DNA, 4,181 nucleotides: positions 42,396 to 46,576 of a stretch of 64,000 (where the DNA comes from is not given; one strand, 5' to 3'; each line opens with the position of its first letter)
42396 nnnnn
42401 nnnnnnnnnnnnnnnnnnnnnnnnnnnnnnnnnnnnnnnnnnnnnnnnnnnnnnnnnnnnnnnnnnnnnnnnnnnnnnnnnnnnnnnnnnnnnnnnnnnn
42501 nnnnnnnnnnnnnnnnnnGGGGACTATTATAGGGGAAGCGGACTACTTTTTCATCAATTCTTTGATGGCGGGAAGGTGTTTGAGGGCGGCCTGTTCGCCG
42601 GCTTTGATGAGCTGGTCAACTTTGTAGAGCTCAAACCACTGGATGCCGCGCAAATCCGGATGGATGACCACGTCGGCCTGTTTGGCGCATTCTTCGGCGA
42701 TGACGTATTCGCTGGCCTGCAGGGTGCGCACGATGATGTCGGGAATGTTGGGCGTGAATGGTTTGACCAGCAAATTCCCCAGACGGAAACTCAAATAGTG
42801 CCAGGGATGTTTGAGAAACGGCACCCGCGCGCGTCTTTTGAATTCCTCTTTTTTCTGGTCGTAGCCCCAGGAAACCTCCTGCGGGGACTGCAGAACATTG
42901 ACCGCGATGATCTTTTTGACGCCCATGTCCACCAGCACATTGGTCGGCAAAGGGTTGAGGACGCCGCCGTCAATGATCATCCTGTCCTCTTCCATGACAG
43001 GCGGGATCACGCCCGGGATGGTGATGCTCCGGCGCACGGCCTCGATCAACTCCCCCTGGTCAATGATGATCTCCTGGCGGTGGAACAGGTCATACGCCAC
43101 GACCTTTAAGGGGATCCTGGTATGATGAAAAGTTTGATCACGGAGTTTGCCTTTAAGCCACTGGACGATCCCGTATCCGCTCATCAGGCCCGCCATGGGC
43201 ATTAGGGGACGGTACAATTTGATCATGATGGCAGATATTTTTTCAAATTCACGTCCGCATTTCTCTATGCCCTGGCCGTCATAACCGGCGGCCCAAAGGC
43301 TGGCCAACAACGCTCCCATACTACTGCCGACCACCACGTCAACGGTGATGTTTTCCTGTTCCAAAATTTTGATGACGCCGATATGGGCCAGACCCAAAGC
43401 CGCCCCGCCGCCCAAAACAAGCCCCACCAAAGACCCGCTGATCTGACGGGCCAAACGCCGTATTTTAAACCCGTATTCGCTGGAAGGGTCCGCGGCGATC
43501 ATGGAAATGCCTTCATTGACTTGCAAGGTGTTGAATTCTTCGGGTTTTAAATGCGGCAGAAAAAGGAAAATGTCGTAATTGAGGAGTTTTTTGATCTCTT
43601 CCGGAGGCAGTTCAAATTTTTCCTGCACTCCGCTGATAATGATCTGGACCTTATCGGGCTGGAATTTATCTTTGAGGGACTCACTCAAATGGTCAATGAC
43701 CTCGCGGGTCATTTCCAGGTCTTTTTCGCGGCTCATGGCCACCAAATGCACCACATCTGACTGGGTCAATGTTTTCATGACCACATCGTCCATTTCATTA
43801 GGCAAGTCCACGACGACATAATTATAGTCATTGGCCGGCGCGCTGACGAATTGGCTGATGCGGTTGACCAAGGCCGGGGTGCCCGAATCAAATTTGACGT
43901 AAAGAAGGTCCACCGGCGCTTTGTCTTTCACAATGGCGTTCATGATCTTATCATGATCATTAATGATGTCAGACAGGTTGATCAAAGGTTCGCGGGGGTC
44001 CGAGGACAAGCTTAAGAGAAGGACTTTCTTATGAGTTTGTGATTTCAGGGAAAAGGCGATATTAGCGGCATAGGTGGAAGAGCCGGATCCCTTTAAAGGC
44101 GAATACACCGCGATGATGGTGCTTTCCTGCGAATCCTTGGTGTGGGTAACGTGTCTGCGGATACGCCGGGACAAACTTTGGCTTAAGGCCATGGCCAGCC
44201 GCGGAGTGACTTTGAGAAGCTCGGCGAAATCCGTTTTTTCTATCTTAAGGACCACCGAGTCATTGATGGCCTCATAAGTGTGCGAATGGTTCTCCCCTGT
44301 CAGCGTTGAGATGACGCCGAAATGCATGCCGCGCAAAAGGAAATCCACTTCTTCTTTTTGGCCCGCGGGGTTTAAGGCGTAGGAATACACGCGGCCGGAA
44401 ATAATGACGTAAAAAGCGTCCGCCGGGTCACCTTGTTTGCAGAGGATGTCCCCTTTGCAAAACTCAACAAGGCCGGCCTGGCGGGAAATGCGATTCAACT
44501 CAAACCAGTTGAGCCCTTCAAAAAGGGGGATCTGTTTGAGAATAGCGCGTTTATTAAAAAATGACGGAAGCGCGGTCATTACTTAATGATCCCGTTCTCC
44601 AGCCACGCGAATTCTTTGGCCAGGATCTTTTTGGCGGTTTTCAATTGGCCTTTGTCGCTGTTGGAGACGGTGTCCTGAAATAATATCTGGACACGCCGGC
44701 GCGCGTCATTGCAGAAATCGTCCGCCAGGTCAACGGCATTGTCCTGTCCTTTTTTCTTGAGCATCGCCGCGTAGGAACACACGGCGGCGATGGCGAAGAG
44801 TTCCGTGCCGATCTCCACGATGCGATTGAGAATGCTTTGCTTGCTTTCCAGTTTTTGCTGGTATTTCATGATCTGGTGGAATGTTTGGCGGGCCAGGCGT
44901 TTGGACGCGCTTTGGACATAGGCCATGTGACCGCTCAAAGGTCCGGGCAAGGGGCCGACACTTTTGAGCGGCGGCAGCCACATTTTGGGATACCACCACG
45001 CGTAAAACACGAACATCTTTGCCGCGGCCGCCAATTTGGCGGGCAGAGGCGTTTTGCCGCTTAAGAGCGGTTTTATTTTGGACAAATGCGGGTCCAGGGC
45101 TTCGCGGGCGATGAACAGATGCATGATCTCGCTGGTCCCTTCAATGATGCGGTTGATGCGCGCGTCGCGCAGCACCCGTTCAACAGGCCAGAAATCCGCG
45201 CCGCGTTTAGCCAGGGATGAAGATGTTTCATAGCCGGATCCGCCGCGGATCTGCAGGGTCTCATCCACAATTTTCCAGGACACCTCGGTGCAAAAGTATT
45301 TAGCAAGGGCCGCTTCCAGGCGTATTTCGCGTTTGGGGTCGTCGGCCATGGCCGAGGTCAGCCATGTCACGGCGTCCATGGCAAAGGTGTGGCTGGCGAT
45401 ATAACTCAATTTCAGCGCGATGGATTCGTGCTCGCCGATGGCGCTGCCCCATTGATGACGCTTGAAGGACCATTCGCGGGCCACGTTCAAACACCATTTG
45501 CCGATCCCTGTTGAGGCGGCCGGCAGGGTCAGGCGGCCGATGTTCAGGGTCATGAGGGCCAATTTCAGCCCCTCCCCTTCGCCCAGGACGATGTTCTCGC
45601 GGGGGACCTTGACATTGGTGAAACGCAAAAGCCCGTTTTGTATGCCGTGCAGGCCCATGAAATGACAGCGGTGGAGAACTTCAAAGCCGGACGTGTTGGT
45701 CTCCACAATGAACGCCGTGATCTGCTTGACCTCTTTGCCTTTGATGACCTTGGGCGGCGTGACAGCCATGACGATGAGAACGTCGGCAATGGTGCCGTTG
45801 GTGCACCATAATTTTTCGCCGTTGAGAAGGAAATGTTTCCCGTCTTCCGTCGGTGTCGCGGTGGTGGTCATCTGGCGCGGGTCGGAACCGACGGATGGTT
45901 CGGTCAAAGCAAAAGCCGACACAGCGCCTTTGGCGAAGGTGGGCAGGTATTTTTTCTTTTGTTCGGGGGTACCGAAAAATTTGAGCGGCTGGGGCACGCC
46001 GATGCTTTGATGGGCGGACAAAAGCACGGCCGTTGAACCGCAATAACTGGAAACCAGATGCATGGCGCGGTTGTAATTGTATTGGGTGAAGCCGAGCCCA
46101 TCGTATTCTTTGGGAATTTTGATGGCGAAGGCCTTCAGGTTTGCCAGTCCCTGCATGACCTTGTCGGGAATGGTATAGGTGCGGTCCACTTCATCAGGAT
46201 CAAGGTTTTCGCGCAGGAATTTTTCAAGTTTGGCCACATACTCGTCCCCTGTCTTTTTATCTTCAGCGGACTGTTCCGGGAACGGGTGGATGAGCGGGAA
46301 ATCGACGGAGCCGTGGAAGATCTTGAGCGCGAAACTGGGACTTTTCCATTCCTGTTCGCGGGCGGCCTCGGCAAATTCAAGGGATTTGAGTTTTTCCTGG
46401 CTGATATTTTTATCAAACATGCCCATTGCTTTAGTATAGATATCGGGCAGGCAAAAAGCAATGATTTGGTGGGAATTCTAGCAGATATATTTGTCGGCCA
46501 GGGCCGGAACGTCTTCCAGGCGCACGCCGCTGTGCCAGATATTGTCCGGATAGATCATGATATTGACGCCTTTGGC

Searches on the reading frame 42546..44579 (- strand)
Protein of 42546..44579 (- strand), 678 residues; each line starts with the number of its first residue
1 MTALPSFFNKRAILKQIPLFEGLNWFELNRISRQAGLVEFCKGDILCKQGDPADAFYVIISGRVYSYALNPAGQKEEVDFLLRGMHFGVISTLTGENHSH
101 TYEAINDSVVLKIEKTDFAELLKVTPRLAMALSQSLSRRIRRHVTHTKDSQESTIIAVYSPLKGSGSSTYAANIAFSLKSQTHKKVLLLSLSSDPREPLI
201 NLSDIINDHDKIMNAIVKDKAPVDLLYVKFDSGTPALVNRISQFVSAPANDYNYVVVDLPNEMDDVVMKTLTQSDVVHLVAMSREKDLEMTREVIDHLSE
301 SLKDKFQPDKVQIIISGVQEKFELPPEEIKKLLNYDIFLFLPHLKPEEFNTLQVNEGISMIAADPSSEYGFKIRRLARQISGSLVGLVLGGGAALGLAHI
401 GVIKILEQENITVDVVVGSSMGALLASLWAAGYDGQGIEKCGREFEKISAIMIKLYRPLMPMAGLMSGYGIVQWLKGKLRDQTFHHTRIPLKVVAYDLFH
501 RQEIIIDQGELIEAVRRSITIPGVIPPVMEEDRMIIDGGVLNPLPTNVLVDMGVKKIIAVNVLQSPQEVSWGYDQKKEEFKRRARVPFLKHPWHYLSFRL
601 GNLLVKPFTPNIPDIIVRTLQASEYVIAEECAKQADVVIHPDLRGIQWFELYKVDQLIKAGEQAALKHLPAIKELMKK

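Call 57: search_protein_families(library=pfam, proteins=[window:42546-44579:-], max_evalue=0.01)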
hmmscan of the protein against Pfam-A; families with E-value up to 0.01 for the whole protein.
window:42546-44579:- (678 aa): 3 families
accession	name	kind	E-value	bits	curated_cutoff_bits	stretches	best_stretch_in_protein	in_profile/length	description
PF01734.28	Patatin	-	3.7e-29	102.7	27.7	1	387-549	1-190/191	Patatin-like phospholipase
PF00027.35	cNMP_binding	-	2.8e-21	75.7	27.5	1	38-123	2-87/89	Cyclic nucleotide-binding domain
PF13614.12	AAA_31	-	0.00018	21.9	27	0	154-278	2-144/177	AAA domain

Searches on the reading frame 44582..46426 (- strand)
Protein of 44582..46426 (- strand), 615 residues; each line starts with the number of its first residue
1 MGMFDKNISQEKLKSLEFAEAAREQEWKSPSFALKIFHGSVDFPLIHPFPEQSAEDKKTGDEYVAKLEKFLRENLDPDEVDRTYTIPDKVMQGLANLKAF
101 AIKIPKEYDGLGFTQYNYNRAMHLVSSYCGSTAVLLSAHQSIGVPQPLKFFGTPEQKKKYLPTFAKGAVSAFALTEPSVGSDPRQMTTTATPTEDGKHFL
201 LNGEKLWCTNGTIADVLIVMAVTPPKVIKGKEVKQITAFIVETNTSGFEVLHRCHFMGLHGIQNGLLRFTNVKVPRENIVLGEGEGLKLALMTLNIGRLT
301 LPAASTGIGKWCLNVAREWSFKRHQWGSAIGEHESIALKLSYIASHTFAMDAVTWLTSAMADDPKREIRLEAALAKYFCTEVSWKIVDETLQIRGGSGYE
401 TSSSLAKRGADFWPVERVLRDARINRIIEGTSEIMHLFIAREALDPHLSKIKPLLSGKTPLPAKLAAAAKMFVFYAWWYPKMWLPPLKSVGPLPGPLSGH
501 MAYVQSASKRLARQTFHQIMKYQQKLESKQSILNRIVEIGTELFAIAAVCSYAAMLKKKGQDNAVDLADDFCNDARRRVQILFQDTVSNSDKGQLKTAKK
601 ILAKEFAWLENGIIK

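Call 57: search_protein_families(library=pfam, proteins=[window:44582-46426:-], max_evalue=0.01)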
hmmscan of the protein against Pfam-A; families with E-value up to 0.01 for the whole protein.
window:44582-46426:- (615 aa): 7 families
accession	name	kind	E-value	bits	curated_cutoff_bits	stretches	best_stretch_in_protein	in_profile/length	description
PF00441.29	Acyl-CoA_dh_1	-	2.5e-32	112.5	22.4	1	284-443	1-149/150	Acyl-CoA dehydrogenase, C-terminal domain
PF02770.24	Acyl-CoA_dh_M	-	1e-21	77.3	33.3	1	171-272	1-97/97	Acyl-CoA dehydrogenase, middle domain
PF02771.21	Acyl-CoA_dh_N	-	9.4e-20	71.5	22.9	1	64-167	8-112/113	Acyl-CoA dehydrogenase, N-terminal domain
PF21343.2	ACAD9-ACADV_C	-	8.7e-11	42.6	27.8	1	514-601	20-110/120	ACAD9/ACADV, C-terminal domain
PF08028.16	Acyl-CoA_dh_2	-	3.7e-05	24.5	22.7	1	302-426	4-127/134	Acyl-CoA dehydrogenase, C-terminal domain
PF21263.2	Acyl-CoA-dh_C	-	7.9e-05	23.3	27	1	519-593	14-84/96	Acyl-CoA dehydrogenase, C-terminal domain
PF11794.13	HpaB_N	-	0.0013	18.8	35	1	201-280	180-269/270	4-hydroxyphenylacetate 3-hydroxylase N terminal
